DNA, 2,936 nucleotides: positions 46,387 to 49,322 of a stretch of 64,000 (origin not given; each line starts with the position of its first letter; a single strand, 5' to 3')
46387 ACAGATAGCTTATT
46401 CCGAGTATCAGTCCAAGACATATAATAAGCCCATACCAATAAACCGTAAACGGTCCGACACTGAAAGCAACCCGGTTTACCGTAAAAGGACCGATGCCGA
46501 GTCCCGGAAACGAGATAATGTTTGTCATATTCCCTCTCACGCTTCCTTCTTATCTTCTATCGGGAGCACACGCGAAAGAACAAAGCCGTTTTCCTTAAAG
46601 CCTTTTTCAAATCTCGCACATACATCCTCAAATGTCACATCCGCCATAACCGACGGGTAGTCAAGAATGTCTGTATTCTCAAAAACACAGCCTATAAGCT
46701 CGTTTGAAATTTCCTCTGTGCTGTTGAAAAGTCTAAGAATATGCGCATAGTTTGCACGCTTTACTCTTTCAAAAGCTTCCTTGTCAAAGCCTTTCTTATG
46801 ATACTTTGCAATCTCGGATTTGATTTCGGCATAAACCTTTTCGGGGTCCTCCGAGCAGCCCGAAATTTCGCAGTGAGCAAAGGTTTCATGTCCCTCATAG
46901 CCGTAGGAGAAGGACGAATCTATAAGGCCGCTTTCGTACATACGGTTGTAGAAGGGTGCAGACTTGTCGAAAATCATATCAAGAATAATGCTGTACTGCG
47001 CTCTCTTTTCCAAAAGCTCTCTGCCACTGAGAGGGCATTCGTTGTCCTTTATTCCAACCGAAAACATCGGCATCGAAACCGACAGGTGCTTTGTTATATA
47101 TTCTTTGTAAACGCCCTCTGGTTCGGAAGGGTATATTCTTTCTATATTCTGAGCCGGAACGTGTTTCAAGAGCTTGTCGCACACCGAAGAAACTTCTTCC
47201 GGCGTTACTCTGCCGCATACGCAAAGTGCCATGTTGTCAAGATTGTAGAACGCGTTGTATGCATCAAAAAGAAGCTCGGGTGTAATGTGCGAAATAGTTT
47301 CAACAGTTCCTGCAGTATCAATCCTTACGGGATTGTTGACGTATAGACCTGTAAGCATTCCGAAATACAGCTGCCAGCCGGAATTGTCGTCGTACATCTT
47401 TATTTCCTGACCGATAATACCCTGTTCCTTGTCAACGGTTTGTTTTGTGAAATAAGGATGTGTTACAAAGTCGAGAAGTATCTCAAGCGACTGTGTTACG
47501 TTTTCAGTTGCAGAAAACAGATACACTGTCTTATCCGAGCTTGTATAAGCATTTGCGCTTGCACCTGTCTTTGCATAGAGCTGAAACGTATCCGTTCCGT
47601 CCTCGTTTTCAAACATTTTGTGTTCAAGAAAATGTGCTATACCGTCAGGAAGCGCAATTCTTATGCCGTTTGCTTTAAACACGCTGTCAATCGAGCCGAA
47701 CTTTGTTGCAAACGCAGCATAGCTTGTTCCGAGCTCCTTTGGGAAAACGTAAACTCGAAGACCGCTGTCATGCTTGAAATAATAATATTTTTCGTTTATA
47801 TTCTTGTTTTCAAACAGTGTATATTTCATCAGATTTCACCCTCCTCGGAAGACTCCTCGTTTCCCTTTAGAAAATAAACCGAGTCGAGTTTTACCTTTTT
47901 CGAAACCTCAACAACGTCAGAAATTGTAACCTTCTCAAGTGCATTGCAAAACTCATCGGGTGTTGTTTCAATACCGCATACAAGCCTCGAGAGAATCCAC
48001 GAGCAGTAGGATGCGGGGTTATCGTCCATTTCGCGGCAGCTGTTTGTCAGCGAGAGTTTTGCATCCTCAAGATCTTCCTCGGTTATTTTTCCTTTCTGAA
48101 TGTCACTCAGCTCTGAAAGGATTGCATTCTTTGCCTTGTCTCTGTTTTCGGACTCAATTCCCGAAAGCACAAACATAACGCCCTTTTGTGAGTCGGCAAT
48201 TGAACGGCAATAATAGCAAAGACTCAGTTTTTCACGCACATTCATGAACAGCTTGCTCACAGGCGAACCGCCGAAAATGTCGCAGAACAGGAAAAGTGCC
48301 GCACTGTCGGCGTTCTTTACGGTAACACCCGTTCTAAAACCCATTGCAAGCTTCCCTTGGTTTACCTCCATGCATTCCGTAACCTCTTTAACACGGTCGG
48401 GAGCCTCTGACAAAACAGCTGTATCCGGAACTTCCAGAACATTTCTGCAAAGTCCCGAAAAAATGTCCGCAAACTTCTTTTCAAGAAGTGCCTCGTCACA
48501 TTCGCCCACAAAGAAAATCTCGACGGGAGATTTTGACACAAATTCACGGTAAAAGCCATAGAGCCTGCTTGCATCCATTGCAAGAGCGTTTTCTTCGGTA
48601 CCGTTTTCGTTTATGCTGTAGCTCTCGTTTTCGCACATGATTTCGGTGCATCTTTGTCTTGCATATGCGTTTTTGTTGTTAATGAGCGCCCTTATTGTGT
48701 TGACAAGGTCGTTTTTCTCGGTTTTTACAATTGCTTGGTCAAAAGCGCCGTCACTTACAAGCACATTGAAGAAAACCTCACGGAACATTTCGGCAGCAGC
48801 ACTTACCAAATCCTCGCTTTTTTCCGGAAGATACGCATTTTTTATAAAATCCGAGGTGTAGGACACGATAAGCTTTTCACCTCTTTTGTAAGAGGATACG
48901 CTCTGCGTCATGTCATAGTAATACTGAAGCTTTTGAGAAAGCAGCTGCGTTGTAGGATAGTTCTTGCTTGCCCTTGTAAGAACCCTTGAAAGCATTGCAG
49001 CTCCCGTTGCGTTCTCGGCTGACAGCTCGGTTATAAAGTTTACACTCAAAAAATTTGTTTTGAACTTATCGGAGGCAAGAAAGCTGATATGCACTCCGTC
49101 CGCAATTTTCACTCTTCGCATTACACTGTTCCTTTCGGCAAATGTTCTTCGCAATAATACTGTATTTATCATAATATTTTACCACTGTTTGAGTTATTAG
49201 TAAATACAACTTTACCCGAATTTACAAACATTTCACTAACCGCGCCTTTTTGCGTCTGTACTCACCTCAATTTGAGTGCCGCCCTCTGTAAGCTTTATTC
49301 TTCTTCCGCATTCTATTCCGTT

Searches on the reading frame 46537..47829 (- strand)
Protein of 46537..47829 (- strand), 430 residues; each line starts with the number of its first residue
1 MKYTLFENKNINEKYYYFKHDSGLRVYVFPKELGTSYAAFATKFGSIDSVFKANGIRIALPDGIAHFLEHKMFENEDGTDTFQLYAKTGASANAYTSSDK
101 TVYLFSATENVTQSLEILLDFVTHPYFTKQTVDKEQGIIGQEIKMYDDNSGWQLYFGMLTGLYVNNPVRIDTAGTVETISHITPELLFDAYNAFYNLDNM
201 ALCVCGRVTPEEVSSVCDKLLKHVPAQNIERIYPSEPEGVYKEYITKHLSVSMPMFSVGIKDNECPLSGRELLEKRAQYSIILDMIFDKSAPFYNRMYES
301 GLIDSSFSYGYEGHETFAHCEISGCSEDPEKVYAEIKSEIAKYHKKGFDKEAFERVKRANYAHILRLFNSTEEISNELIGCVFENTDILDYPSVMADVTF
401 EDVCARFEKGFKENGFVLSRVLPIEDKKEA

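Call 17: search_protein_families(library=pfam, proteins=[window:46537-47829:-], max_evalue=0.00001)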
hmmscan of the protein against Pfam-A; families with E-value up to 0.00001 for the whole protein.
window:46537-47829:- (430 aa): 2 families
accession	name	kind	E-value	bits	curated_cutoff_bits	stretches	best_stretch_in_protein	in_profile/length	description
PF05193.26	Peptidase_M16_C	-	6.2e-19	69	23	1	182-359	2-180/181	Peptidase M16 inactive domain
PF00675.25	Peptidase_M16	-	6.7e-17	62.2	22.3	1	62-153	31-125/149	Insulinase (Peptidase family M16)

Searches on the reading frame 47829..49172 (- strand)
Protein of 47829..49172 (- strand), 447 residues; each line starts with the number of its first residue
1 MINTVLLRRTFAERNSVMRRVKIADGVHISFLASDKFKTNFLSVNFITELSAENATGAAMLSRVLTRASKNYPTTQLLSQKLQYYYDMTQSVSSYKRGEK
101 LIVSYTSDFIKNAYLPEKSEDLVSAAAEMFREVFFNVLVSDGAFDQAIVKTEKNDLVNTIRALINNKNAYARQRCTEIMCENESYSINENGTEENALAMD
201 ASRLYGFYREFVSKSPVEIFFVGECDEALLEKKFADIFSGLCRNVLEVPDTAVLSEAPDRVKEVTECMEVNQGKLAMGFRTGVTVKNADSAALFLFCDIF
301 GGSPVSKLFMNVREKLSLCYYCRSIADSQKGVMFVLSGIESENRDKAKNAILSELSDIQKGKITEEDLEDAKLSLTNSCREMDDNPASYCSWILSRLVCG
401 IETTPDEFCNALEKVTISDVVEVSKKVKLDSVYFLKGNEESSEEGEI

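Call 17: search_protein_families(library=pfam, proteins=[window:47829-49172:-], max_evalue=0.00001)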
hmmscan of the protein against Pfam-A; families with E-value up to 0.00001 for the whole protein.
window:47829-49172:- (447 aa): 1 family
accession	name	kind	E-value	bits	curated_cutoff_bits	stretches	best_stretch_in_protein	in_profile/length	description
PF05193.26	Peptidase_M16_C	-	7.2e-24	85.1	23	1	200-374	3-180/181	Peptidase M16 inactive domain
